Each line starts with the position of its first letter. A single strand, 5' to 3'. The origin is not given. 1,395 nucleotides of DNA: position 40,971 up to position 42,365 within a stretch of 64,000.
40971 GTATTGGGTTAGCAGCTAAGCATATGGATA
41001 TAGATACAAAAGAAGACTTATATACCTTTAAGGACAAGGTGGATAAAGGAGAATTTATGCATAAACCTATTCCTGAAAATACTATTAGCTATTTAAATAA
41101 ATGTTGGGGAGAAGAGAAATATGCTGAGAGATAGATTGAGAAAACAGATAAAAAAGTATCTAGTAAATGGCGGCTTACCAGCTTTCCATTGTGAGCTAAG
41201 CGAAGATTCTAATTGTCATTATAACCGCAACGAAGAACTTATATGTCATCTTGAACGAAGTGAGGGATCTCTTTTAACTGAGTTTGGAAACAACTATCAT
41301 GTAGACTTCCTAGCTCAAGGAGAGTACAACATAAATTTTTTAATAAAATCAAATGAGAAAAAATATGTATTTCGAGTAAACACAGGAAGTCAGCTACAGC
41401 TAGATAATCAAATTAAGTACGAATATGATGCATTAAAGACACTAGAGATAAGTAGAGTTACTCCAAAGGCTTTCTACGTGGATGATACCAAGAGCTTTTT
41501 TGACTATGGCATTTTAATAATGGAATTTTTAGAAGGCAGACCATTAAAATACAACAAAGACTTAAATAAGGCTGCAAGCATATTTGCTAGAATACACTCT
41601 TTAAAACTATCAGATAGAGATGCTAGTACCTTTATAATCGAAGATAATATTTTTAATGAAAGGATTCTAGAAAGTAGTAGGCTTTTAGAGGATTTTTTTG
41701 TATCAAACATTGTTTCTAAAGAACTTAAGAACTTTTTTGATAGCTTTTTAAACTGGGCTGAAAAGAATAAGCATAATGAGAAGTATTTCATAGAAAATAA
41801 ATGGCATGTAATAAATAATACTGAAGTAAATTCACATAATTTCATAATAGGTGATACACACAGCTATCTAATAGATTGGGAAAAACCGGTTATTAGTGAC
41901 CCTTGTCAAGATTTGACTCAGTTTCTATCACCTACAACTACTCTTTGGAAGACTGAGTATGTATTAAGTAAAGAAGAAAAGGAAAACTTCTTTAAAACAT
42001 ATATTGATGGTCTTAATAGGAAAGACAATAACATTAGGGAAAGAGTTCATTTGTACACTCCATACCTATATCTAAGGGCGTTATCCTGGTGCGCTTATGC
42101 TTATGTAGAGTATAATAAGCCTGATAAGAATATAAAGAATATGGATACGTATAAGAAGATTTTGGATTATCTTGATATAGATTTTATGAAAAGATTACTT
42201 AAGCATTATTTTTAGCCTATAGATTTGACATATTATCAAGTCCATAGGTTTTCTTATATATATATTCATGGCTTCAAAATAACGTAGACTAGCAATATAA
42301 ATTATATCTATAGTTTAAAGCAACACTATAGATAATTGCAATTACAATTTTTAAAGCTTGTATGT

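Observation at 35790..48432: Thirteen-gene ABC importer / glycosyltransferase / rhodanese / TVP38 / CCG-FeS cluster resembling an expanded ydjXYZ-ynjABCDE system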

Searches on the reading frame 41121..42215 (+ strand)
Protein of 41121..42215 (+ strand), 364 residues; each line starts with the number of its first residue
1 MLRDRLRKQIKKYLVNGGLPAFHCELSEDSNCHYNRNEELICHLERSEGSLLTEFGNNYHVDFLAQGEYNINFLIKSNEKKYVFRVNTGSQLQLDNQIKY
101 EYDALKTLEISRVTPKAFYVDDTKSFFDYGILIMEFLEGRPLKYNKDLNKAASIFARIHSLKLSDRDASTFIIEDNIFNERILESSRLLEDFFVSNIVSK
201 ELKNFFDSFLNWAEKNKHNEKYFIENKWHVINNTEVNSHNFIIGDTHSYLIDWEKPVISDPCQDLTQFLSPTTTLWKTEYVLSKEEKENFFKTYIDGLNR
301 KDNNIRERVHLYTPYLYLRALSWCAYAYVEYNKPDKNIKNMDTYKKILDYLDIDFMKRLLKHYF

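Call 4: search_protein_families(library=pfam, proteins=[window:41121-42215:+], max_evalue=0.01)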
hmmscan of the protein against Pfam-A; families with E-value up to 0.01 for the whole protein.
window:41121-42215:+ (364 aa): 1 family
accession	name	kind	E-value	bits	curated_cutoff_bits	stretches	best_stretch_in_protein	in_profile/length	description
PF01636.29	APH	-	3.6e-09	37.2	23.2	1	63-274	4-211/239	Phosphotransferase enzyme family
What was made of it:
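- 41121..42215 (+): APH/choline-kinase-fold kinase with an atypical catalytic loop, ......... The true start is probably about 30 codons downstream. PF01636 (call 4).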

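Call 6: search_protein_families(library=ncbifam, proteins=[window:41121-42215:+], max_evalue=0.001)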
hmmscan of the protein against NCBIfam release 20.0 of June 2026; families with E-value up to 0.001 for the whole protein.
window:41121-42215:+ (364 aa): 2 families
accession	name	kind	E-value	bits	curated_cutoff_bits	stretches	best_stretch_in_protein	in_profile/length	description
NF041256.1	GntI_guanitoxin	equivalog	6.5e-10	38.8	357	1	58-268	15-213/282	guanitoxin biosynthesis pre-guanitoxin N-oxide kinase GntI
TIGR02721.1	ycfN_thiK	equivalog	1.8e-09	37.2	299.45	1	66-329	6-237/256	thiamine kinase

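Call 13: find_homologous_proteins(query=window:41121-42215:+, max_evalue=0.00001)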
Query window:41121-42215:+ (364 aa): 944 proteins with E <= 0.00001 among 2684 candidates; the best 120 are listed.
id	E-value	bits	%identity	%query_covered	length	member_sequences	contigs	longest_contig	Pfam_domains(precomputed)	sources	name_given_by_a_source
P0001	3.4e-244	828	100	100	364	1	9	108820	PF01636.30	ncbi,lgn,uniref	ncbi:phosphotransferase [Proteiniborus sp.]|uniref:phosphotransferase n=1 Tax=Proteiniborus sp. TaxI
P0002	8.6e-201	685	85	100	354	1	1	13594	PF01636.30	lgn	-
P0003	5.8e-192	656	82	100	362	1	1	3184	PF01636.30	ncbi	-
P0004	1.4e-188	645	81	100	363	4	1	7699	PF01636.30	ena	-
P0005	5.6e-176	603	75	100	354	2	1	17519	PF01636.30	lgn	-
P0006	6.4e-169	580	73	100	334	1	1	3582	PF01636.30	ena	-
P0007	1.1e-165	570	81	85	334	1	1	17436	PF01636.30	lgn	-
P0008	7.3e-165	567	80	85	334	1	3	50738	PF01636.30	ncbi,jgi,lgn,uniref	ncbi:phosphotransferase [Brassicibacter mesophilus]|jgi:predicted Ser/Thr protein kinase|uniref:phos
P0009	9.7e-164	563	71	100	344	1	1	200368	PF01636.30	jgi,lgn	-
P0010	3.5e-158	545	75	88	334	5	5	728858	PF01636.30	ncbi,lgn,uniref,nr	ncbi:phosphotransferase [Tepidimicrobium xylanilyticum]|uniref:phosphotransferase n=1 Tax=Tepidimicr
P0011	7.3e-153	527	66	100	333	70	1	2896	PF01636.30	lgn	-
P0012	2.7e-150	519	68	99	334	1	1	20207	PF01636.30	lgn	-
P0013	4.7e-149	515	70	88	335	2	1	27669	PF01636.30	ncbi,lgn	-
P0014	2.7e-148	512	70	89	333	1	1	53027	PF01636.30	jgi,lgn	jgi:predicted Ser/Thr protein kinase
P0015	5.1e-148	511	74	84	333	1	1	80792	PF01636.30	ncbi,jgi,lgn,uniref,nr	ncbi:phosphotransferase [Paramaledivibacter caminithermalis]|jgi:predicted Ser/Thr protein kinase|un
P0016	2.0e-147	509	69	90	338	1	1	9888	PF01636.30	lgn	-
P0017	3.1e-145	502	68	88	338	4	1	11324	PF01636.30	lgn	-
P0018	5.6e-145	501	69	88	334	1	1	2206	PF01636.30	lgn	-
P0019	1.2e-144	500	65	100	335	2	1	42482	PF01636.30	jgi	jgi:predicted Ser/Thr protein kinase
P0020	3.2e-144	499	70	88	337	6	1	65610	PF01636.30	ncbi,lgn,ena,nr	ncbi:MAG TPA: phosphotransferase [Tissierellales bacterium]|nr:phosphotransferase [Tissierellales ba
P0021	1.1e-143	497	68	88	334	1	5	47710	PF01636.30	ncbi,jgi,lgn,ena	-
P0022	1.2e-143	497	72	84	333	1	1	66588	PF01636.30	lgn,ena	-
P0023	1.7e-143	496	73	84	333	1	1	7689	PF01636.30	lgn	-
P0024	1.8e-143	496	71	85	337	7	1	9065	PF01636.30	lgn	-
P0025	2.4e-143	496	68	91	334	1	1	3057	PF01636.30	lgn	-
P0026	4.2e-143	495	72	84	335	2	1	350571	PF01636.30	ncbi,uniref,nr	ncbi:phosphotransferase [Natronincola ferrireducens]|uniref:Phosphotransferase enzyme family protein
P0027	9.2e-143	494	63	100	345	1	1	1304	PF01636.30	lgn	-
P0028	1.1e-142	494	70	85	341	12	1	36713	PF01636.30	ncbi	-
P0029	2.1e-142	493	62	100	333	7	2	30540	PF01636.30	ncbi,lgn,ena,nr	ncbi:MAG: phosphotransferase [Clostridia bacterium]|nr:phosphotransferase [Clostridia bacterium]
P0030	3.4e-142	492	70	84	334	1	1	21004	PF01636.30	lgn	-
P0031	5.5e-142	491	68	88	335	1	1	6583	PF01636.30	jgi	jgi:predicted Ser/Thr protein kinase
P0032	1.3e-141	490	70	88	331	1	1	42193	PF01636.30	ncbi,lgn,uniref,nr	ncbi:phosphotransferase enzyme family [Gottschalkia purinilytica]|uniref:Phosphotransferase enzyme f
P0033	2.8e-141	489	70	85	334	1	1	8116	PF01636.30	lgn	-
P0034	4.8e-141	488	70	84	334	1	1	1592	PF01636.30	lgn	-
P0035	4.9e-141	488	70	84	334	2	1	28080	PF01636.30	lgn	-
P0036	6.4e-141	488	70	84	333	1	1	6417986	PF01636.30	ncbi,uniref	ncbi:phosphotransferase [Wukongibacter sp. M2B1]|uniref:phosphotransferase n=1 Tax=Wukongibacter sp.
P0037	8.9e-141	488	71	85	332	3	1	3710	PF01636.30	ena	-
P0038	1.1e-140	487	70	84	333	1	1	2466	PF01636.30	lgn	-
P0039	1.5e-140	487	68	86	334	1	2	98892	PF01636.30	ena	-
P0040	1.9e-140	486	70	84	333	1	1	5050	PF01636.30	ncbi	-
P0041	5.2e-140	485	71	85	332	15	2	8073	PF01636.30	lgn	-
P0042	6.3e-140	485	69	84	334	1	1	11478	PF01636.30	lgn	-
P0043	8.9e-140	484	67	85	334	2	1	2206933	PF01636.30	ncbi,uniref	ncbi:aminoglycoside phosphotransferase family protein [Clostridium malenominatum]|uniref:Aminoglycos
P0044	1.3e-139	484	62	100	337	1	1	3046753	PF01636.30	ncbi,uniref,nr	ncbi:phosphotransferase [Crassaminicella thermophila]|uniref:Phosphotransferase n=1 Tax=Crassaminice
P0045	1.9e-139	483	67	88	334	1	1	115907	PF01636.30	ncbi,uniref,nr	ncbi:phosphotransferase [Thermohalobacter berrensis]|uniref:Aminoglycoside phosphotransferase domain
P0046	2.5e-139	483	68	84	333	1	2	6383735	PF01636.30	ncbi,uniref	ncbi:aminoglycoside phosphotransferase family protein [Wukongibacter baidiensis]|uniref:phosphotrans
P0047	4.5e-139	482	69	84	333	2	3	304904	PF01636.30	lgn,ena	-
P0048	4.5e-139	482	65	88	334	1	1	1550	PF01636.30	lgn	-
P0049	5.6e-139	482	61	100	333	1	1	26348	PF01636.30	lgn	-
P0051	2.1e-138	480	68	84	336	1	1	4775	PF01636.30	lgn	-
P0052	2.4e-138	480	69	85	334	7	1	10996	PF01636.30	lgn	-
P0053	3.1e-138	479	67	86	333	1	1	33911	PF01636.30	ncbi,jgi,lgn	-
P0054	5.2e-138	478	68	84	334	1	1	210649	PF01636.30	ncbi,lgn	ncbi:MAG: phosphotransferase [Clostridiaceae bacterium]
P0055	1.4e-137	477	68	84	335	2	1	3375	PF01636.30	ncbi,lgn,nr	ncbi:MAG: phosphotransferase [Clostridiaceae bacterium]|nr:phosphotransferase [Clostridiaceae bacter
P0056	2.8e-137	476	70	84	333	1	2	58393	PF01636.30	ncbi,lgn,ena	-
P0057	2.8e-137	476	72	83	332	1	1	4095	PF01636.30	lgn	-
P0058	3.2e-137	476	60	100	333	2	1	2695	PF01636.30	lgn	-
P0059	4.1e-137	475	63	91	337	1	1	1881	PF01636.30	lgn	-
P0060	9.2e-137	474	70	84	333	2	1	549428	PF01636.30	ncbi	ncbi:phosphotransferase [Alkalithermobacter paradoxus]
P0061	1.1e-136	474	69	85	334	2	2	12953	PF01636.30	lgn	-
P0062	1.3e-136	474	68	85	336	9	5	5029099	PF01636.30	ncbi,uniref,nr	ncbi:phosphotransferase [Clostridium tagluense]|uniref:phosphotransferase n=1 Tax=Clostridium taglue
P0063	1.6e-136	474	68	84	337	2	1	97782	PF01636.30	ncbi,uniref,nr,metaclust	ncbi:phosphotransferase family protein [Thermotalea metallivorans]|uniref:Aminoglycoside phosphotran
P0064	2.0e-136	473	67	85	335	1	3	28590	PF01636.30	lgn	-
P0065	2.3e-136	473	67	85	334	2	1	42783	PF01636.30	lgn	-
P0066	3.7e-136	472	69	85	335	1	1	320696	PF01636.30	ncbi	-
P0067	3.9e-136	472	63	91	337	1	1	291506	PF01636.30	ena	-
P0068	6.0e-136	472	69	84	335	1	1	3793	PF01636.30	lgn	-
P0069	7.4e-136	471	69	84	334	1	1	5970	PF01636.30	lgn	-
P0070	7.8e-136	471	69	84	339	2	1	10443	PF01636.30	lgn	-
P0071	8.9e-136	471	68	84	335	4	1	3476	PF01636.30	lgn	-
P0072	1.4e-135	470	62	100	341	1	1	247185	PF01636.30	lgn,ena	-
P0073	1.9e-135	470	68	86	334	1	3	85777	PF01636.30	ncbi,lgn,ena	-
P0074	2.1e-135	470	68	86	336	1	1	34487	PF01636.30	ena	-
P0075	2.8e-135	469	61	99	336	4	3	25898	PF01636.30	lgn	-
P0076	3.9e-135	469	70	84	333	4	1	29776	PF03881.21,PF01636.30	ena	-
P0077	4.4e-135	469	67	85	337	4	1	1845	PF01636.30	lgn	-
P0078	4.9e-135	469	68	84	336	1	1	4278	PF01636.30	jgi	jgi:predicted Ser/Thr protein kinase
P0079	5.3e-135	469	68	84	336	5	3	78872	PF01636.30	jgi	jgi:predicted Ser/Thr protein kinase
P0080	9.4e-135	468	68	84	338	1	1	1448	PF01636.30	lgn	-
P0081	1.7e-134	467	62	99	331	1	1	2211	PF01636.30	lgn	-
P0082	1.8e-134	467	66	85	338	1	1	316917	PF01636.30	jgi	jgi:predicted Ser/Thr protein kinase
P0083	2.6e-134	466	66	85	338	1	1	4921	PF01636.30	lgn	-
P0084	3.1e-134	466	68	85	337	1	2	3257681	PF01636.30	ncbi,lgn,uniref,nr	ncbi:aminoglycoside phosphotransferase family protein [Serpentinicella alkaliphila]|uniref:Phosphotr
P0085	3.4e-134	466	65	85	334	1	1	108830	PF01636.30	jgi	-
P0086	7.2e-134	465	63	89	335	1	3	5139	PF01636.30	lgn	-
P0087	1.3e-133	464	61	100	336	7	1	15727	PF01636.30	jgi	jgi:predicted Ser/Thr protein kinase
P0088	2.3e-133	463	68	84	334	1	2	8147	PF01636.30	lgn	-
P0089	4.5e-133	462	65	87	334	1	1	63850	PF01636.30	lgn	-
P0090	4.8e-133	462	69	84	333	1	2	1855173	PF01636.30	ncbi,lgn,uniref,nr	ncbi:Phosphotransferase enzyme family protein [Alkalithermobacter thermoalcaliphilus JW-YL-7 = DSM 7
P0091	7.1e-133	462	65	90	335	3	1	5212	PF01636.30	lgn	-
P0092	9.4e-133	461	66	84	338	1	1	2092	PF01636.30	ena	-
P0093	1.1e-132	461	66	84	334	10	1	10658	PF01636.30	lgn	-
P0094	1.2e-132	461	66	86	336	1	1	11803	PF01636.30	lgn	-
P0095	2.3e-132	460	60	100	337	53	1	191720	PF01636.30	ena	-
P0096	2.4e-132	460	60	100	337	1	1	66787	PF01636.30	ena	-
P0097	2.5e-132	460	59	100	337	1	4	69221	PF01636.30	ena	-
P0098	2.7e-132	460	60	100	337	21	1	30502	PF01636.30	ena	-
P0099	3.7e-132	459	61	90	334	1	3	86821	PF01636.30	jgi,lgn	-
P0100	4.2e-132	459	65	90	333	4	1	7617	PF01636.30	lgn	-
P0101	6.5e-132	458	60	100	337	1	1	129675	PF01636.30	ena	-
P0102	7.1e-132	458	66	85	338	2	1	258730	PF01636.30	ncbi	-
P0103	1.0e-131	458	67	85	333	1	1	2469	PF03881.21,PF01636.30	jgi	-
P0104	1.8e-131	457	59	100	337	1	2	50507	PF01636.30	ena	-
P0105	2.0e-131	457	59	100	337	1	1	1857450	PF01636.30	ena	-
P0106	3.1e-131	456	60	100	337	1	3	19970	PF01636.30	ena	-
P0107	4.1e-131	456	61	99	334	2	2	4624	PF01636.30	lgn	-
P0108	4.3e-131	456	65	90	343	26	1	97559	PF01636.30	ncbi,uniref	ncbi:phosphotransferase [Tissierella praeacuta]|uniref:phosphotransferase n=1 Tax=Tissierella praeac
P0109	5.3e-131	455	60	100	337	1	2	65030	PF01636.30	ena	-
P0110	5.7e-131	455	58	100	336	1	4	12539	PF01636.30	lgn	-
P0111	5.7e-131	455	61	90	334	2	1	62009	PF01636.30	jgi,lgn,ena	-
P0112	6.3e-131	455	65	85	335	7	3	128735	PF01636.30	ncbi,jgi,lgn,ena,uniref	ncbi:phosphotransferase [Peptoclostridium sp.]|uniref:phosphotransferase n=1 Tax=Peptoclostridium sp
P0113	7.1e-131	455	65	88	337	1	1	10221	PF01636.30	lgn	-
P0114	8.7e-131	455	61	99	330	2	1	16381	PF01636.30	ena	-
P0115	9.9e-131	454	59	100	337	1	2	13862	PF01636.30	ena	-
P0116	1.2e-130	454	59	100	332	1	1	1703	PF01636.30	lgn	-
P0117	1.2e-130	454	59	99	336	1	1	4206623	PF01636.30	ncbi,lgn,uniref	ncbi:phosphotransferase [Niallia sp. XMNu-256]|uniref:phosphotransferase n=1 Tax=Niallia sp. XMNu-25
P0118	1.5e-130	454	65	84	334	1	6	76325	PF01636.30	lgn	-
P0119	1.7e-130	454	60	99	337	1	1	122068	PF01636.30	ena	-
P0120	1.7e-130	454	59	100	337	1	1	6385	PF01636.30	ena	-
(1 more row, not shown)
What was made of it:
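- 41121..42215 (+): 944 homologues, mostly 333-337 aa (call 13).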

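Call 14: find_encoding_contigs(protein=P0117, flank=10000, max_places=2)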
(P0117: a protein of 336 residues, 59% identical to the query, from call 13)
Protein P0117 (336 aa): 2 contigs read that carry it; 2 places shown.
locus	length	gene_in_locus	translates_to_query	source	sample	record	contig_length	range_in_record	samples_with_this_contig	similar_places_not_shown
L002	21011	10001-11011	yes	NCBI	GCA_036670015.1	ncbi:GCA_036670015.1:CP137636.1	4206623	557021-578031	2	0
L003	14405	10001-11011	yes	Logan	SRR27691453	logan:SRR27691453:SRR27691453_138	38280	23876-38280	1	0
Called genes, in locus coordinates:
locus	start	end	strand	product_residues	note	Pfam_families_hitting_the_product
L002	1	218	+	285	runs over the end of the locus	PF00753:Lactamase_B, PF12706:Lactamase_B_2 (weak)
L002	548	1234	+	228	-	PF27149:YdjY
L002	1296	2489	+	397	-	PF09335:VTT_dom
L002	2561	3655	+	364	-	PF03706:LPG_synthase_TM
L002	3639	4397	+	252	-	-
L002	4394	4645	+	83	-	-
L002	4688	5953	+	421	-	PF01547:SBP_bac_1, PF13416:SBP_bac_8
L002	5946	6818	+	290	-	PF00528:BPD_transp_1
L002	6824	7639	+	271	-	PF00528:BPD_transp_1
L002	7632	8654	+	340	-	PF00005:ABC_tran, PF13304:AAA_21 (weak), PF08402:TOBE_2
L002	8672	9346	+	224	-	PF00535:Glycos_transf_2, PF13641:Glyco_tranf_2_3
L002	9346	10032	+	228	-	PF01983:CofC, PF09837:DUF2064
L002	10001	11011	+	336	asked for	PF01636:APH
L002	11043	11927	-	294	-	PF01156:IU_nuc_hydro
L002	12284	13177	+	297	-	PF00581:Rhodanese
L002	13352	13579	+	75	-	-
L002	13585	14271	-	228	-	PF04402:SIMPL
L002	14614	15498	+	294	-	PF00126:HTH_1, PF12849:PBP_like_2 (faint), PF03466:LysR_substrate, PF12727:PBP_like (faint)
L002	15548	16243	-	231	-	PF02678:Pirin, PF07883:Cupin_2 (weak), PF17954:Pirin_C_2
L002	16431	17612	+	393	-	PF00155:Aminotran_1_2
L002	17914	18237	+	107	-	-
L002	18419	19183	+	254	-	PF00005:ABC_tran, PF13304:AAA_21 (faint), PF02463:SMC_N (weak)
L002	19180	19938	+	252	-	PF03649:UPF0014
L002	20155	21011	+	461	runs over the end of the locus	PF01593:Amino_oxidase, PF07992:Pyr_redox_2 (faint), PF13450:NAD_binding_8 (weak)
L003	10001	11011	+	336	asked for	PF01636:APH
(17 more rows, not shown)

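Call 15: find_encoding_contigs(protein=P0062, flank=10000, max_places=2)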
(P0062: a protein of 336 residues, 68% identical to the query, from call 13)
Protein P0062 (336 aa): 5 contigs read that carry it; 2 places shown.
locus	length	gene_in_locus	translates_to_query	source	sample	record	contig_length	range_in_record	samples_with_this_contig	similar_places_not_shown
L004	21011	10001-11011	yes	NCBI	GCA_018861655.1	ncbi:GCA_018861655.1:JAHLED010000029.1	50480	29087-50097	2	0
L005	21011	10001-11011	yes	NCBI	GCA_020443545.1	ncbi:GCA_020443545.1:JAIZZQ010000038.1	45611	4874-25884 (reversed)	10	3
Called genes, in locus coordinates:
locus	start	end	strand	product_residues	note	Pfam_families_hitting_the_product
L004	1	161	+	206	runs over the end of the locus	PF01081:Aldolase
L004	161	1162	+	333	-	PF00294:PfkB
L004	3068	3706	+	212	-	PF27149:YdjY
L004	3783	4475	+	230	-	PF09335:VTT_dom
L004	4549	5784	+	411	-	PF13416:SBP_bac_8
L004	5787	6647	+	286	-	PF00528:BPD_transp_1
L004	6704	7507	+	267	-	PF00528:BPD_transp_1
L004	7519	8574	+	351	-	PF00005:ABC_tran, PF13304:AAA_21 (faint), PF08402:TOBE_2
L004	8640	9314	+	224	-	PF00535:Glycos_transf_2, PF10111:Glyco_tranf_2_2 (weak), PF13641:Glyco_tranf_2_3 (weak)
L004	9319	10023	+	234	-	PF01983:CofC, PF09837:DUF2064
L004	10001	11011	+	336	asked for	PF01636:APH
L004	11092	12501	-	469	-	PF00392:GntR, PF00155:Aminotran_1_2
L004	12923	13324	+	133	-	PF14387:DUF4418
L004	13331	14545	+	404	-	PF12704:MacB_PCD, PF02687:FtsX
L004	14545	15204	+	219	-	PF02463:SMC_N (faint), PF13175:AAA_15 (faint), PF00005:ABC_tran, PF13304:AAA_21 (weak)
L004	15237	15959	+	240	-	PF09335:VTT_dom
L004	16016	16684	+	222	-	PF27149:YdjY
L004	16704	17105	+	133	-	-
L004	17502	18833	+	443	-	PF01266:DAO (faint), PF03486:HI0933_like (faint), PF07992:Pyr_redox_2, PF13738:Pyr_redox_3, PF00070:Pyr_redox, PF02852:Pyr_redox_dim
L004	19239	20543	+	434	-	PF12801:Fer4_5, PF04205:FMN_bind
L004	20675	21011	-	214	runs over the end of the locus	PF00081:Sod_Fe_N, PF02777:Sod_Fe_C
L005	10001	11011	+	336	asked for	PF01636:APH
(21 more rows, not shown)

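Call 24: search_solved_structures(query=window:41121-42215:+, max_evalue=0.01)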
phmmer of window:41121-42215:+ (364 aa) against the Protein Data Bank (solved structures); distinct sequences matched with E-value up to 0.01: 1.
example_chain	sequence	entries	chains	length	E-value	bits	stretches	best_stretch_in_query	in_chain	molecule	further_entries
7s3l_A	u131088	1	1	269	0.0049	19.5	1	210-269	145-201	Aminoglycoside phosphotransferase family protein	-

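Call 43: search_protein_families(library=ncbifam, proteins=[L002:2561-3655:+], max_evalue=0.00001)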
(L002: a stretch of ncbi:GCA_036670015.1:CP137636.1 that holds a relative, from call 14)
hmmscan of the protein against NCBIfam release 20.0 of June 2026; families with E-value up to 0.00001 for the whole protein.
L002:2561-3655:+ (364 aa): 2 families
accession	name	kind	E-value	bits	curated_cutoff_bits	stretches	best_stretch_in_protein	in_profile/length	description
TIGR00374.1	TIGR00374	subfamily_domain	1.1e-27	97.4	43.2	1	48-357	1-316/323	flippase-like domain-containing protein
TIGR03476.1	HpnL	subfamily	4.9e-10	39.2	195.65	1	45-335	6-298/318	putative membrane protein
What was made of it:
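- Flippase-like (TIGR00374) proteins occur in the Bacillaceae versions (call 43).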

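Call 63: predict_structure(alignment_id=A3)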
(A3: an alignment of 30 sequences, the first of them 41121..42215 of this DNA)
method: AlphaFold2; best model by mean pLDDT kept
length: 364 residues; sequences in the alignment: 30
mean_pLDDT: 83.8   pTM: 0.82
mean pLDDT of the five models: 83.8, 83.1, 82.6, 82.1, 74.0
residues with pLDDT >= 90: 203; 70-90: 107; 50-70: 21; < 50: 33
segments of 3 or more residues with pLDDT < 50: 21-50
pLDDT, mean of each block of 10 residues (from residue 1): 88 72 40 32 36 65 86 87 86 79 90 91 81 91 92 96 78 93 96 96 98 97 95 83 93 89 92 61 93 96 95 95 93 81 86 93 90
secondary structure, 60 per line:
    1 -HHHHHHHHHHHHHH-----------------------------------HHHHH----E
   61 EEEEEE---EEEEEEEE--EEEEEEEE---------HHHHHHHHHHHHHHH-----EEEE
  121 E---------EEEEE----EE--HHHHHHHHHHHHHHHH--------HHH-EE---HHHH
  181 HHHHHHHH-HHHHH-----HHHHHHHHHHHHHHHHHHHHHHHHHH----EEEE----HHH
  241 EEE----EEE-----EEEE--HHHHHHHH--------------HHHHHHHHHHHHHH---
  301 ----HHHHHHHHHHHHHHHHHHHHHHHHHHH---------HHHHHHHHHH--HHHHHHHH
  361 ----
elements in order: H2-15 H51-55 E60-66 E70-77 E80-87 H97-111 E117-121 E131-135 H144-159 H177-188 H190-194 H200-225 E230-233 E241-243 E248-250 E256-259 H262-269 H284-297 H305-331 H341-350 H353-360

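Call 67: fold_search(model_id=the predicted structure, library=pdb)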
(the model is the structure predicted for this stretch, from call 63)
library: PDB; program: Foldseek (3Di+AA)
matches with E <= 10: 1656; with E <= 0.001: 197
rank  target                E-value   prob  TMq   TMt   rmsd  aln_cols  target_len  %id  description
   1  3mes_A                2.4e-10  1.00  0.58  0.59   6.0       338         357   17  Crystal structure of choline kinase from Cryptosporidium parvum Iowa II, cgd3_2030 (released 2010-04-07)
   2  3dxp                  2.8e-10  1.00  0.63  0.69   4.3       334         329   15  Crystal structure of a putative aminoglycoside phosphotransferase (reut_a1007) from ralstonia eutropha jmp134 at 2.32 A  (released 2008-08-12)
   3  3i0o                  4.9e-10  1.00  0.55  0.60   7.5       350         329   14  Crystal Structure of Spectinomycin Phosphotransferase, APH(9)-Ia, in complex with ADP and Spectinomcyin (released 2010-01-19)
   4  9qow_A                7.3e-10  1.00  0.55  0.65   5.1       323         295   17  APH(2'')-IVa with an inhibitor (released 2025-11-19)
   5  3mes_B                8.9e-10  1.00  0.58  0.59   6.0       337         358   17  Crystal structure of choline kinase from Cryptosporidium parvum Iowa II, cgd3_2030 (released 2010-04-07)
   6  3c5i_D                1.1e-09  1.00  0.58  0.59   5.7       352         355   16  Crystal structure of Plasmodium knowlesi choline kinase, PKH_134520 (released 2008-02-19)
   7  3i1a_B                1.3e-09  1.00  0.54  0.59   7.0       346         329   13  Crystal Structure of apo Spectinomycin Phosphotransferase, APH(9)-Ia (released 2010-01-19)
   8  3n4u                  1.5e-09  1.00  0.51  0.60   5.2       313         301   16  app APH(2")-IVa form II (released 2010-06-30)
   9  9h2z_A                1.6e-09  1.00  0.54  0.63   4.7       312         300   17  Crystal structure of APH(2")-IVa alternate (soaking with EK3-18 inhibitor) (released 2025-02-05)
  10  6yxs                  3.7e-09  1.00  0.63  0.64   4.7       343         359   15  Crystal structure of the apo form of choline kinase from Plasmodium falciparum (released 2020-08-05)
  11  2q83_B                3.8e-09  1.00  0.54  0.58   6.3       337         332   13  Crystal structure of ytaA (2635576) from Bacillus subtilis at 2.50 A resolution (released 2007-06-26)
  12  3fi8                  4.0e-09  1.00  0.58  0.62   5.2       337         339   15  Crystal structure of choline kinase from Plasmodium Falciparum, PF14_0020 (released 2009-02-10)
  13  8bi6_A                4.5e-09  1.00  0.55  0.56   6.2       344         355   13  Crystal structure of human Choline Kinase A in complex with UNC0638 (released 2023-11-15)
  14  3i1a_A                4.9e-09  1.00  0.49  0.53   7.4       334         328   13  Crystal Structure of apo Spectinomycin Phosphotransferase, APH(9)-Ia (released 2010-01-19)
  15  3c5i_A                5.5e-09  1.00  0.58  0.61   5.2       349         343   15  Crystal structure of Plasmodium knowlesi choline kinase, PKH_134520 (released 2008-02-19)
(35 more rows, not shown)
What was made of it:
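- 41121..42215 (+): AF2 pLDDT 84; the Foldseek top hits are choline kinases, APH(2'')/(9) and LicA (calls 63, 67).
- The kinase fold is closest to choline kinases and LicA (call 67). The kinase has a choline-kinase-like fold (call 67).
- Tried and rejected: Kinase specificity: Foldseek gives generic choline-kinase/APH neighbours at TM 0.5-0.65 (call 67).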

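Call 83: search_protein_families(library=pfam, proteins=[L002:548-1234:+, L004:16704-17105:+, L002:4394-4645:+, L002:1296-2489:+], max_evalue=0.01)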
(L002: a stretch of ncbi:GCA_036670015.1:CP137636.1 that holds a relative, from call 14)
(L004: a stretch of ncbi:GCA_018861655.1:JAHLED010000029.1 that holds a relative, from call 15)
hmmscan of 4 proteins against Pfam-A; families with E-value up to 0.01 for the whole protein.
L002:548-1234:+ (228 aa): 1 family
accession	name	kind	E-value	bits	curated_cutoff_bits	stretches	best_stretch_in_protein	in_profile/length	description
PF16339.10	DUF4969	-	0.0087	16.8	31.4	0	8-68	7-64/79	Domain of unknown function (DUF4969)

L004:16704-17105:+ (133 aa): 0 families

L002:4394-4645:+ (83 aa): 0 families

L002:1296-2489:+ (397 aa): 1 family
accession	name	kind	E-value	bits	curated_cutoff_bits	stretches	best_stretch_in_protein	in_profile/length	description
PF09335.16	VTT_dom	-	1.9e-28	99.8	33.9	1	235-351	1-121/123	VTT domain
